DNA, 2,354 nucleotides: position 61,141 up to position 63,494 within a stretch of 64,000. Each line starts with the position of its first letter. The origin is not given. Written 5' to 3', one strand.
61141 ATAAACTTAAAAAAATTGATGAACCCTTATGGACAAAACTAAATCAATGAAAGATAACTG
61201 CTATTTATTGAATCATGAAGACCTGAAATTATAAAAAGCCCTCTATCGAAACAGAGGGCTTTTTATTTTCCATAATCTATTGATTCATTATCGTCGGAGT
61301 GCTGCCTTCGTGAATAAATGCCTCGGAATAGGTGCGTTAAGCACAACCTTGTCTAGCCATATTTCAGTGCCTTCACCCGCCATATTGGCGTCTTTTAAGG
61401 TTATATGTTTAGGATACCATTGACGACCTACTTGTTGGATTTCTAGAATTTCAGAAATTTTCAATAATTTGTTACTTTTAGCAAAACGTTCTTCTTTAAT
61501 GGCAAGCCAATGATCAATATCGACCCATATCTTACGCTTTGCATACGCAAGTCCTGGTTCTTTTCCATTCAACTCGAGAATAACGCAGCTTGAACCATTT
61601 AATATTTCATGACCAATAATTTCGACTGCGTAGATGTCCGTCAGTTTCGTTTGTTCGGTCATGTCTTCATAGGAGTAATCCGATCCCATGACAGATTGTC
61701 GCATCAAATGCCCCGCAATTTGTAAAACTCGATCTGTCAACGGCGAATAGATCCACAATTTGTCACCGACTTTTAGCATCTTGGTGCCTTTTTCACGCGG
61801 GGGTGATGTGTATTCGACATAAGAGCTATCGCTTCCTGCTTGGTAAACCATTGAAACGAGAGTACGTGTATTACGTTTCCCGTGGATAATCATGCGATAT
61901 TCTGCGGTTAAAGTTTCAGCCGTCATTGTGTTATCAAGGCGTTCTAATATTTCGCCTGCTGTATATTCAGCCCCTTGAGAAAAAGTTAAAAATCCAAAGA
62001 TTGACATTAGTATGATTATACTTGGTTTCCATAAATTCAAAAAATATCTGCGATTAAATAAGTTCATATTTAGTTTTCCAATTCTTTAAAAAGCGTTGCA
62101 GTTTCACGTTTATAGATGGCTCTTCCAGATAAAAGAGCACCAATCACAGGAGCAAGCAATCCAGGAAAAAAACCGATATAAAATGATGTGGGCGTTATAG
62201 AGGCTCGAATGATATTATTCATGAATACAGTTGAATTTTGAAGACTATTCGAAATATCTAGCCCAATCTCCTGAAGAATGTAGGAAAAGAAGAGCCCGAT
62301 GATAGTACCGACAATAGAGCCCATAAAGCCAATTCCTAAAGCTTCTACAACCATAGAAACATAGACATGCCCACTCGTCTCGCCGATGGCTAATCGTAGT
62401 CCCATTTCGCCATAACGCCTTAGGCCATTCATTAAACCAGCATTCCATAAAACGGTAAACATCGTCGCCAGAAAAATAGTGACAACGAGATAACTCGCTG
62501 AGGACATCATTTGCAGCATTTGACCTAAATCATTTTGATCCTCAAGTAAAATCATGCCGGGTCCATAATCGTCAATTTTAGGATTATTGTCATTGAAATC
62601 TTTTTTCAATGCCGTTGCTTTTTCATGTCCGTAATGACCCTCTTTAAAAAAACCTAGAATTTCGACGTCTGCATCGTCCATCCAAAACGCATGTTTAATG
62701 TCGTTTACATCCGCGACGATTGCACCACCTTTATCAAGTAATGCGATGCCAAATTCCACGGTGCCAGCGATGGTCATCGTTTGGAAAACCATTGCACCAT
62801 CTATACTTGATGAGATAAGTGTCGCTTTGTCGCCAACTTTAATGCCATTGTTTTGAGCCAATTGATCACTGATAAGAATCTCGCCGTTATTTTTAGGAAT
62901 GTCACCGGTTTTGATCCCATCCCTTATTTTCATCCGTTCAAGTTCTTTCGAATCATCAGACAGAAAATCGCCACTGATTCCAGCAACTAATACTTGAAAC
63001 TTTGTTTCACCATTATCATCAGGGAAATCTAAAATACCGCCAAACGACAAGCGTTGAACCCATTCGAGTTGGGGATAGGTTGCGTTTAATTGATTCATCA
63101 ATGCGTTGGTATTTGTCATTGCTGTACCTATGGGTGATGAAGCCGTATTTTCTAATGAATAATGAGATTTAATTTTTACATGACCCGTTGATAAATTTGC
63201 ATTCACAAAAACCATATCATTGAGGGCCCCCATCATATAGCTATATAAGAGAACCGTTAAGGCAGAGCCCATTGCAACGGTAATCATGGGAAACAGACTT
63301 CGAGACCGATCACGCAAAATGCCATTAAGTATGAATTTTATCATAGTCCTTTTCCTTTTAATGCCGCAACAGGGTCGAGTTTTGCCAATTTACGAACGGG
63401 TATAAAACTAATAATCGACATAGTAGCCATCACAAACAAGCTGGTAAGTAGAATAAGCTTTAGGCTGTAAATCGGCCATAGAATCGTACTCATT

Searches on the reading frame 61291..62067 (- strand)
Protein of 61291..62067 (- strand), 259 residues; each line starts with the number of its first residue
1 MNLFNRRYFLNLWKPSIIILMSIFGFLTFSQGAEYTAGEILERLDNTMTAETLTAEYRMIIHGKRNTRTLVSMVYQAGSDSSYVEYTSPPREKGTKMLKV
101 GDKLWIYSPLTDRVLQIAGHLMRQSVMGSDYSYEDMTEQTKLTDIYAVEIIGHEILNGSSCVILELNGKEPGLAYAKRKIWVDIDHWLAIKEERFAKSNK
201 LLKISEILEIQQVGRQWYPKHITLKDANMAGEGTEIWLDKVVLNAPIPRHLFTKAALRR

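Call 56: search_protein_families(library=pfam, proteins=[window:61291-62067:-], max_evalue=0.00001)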
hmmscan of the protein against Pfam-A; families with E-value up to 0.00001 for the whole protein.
window:61291-62067:- (259 aa): 1 family
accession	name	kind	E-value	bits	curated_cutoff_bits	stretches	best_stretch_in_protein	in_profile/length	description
PF17131.11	LolA_like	-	7.2e-50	169.6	30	1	79-259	2-184/184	Outer membrane lipoprotein-sorting protein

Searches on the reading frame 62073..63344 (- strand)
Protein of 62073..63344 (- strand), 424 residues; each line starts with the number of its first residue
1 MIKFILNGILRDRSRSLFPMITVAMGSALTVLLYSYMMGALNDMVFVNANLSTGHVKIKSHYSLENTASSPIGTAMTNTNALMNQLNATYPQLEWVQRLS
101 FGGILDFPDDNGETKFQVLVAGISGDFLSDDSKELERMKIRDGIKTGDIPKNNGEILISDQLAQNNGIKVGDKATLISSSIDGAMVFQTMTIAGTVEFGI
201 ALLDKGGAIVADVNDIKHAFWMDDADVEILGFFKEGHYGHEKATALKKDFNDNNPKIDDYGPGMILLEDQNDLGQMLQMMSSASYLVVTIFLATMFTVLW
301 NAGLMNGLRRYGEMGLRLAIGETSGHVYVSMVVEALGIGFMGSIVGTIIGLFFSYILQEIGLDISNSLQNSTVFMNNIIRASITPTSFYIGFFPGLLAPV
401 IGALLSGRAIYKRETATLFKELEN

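Call 56: search_protein_families(library=pfam, proteins=[window:62073-63344:-], max_evalue=0.00001)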
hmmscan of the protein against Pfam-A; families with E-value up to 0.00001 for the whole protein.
window:62073-63344:- (424 aa): 1 family
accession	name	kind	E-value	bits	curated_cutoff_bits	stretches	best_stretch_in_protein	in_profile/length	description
PF02687.27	FtsX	-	8.6e-15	55.3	25.5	1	286-414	2-119/120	FtsX-like permease C-terminal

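Call 100: find_encoding_contigs(protein=window:62073-63344:-, flank=10000, max_places=1)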
Protein window:62073-63344:- (424 aa): 21 contigs read that carry it; 1 place shown.
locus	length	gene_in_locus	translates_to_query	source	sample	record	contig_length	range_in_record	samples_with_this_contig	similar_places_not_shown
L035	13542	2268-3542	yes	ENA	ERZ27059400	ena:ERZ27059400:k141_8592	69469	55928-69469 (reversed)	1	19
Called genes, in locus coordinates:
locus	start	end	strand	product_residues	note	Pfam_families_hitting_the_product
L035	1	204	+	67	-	?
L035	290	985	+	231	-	PF02463:SMC_N (faint), PF00005:ABC_tran, PF13304:AAA_21 (faint)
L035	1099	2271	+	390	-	PF02687:FtsX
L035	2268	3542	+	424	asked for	PF02687:FtsX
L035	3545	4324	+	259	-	PF17131:TP_0789-like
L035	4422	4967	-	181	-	PF01923:Cob_adeno_trans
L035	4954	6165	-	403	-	-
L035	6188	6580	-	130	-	-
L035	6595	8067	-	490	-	PF03600:CitMHS (faint), PF16980:CitMHS_2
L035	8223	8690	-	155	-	PF00582:Usp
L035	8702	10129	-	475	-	PF02775:TPP_enzyme_C, PF01558:POR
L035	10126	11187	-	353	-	PF01855:POR_N, PF17147:PFOR_II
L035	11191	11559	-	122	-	PF14697:Fer4_21 (weak), PF25160:LdpA_Fe-S-bd (faint), PF00037:Fer4, PF12797:Fer4_2 (faint), PF12837:Fer4_6 (faint), PF13237:Fer4_10 (weak), PF13187:Fer4_9, PF12838:Fer4_7, +2 more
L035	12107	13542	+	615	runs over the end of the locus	PF00474:SSF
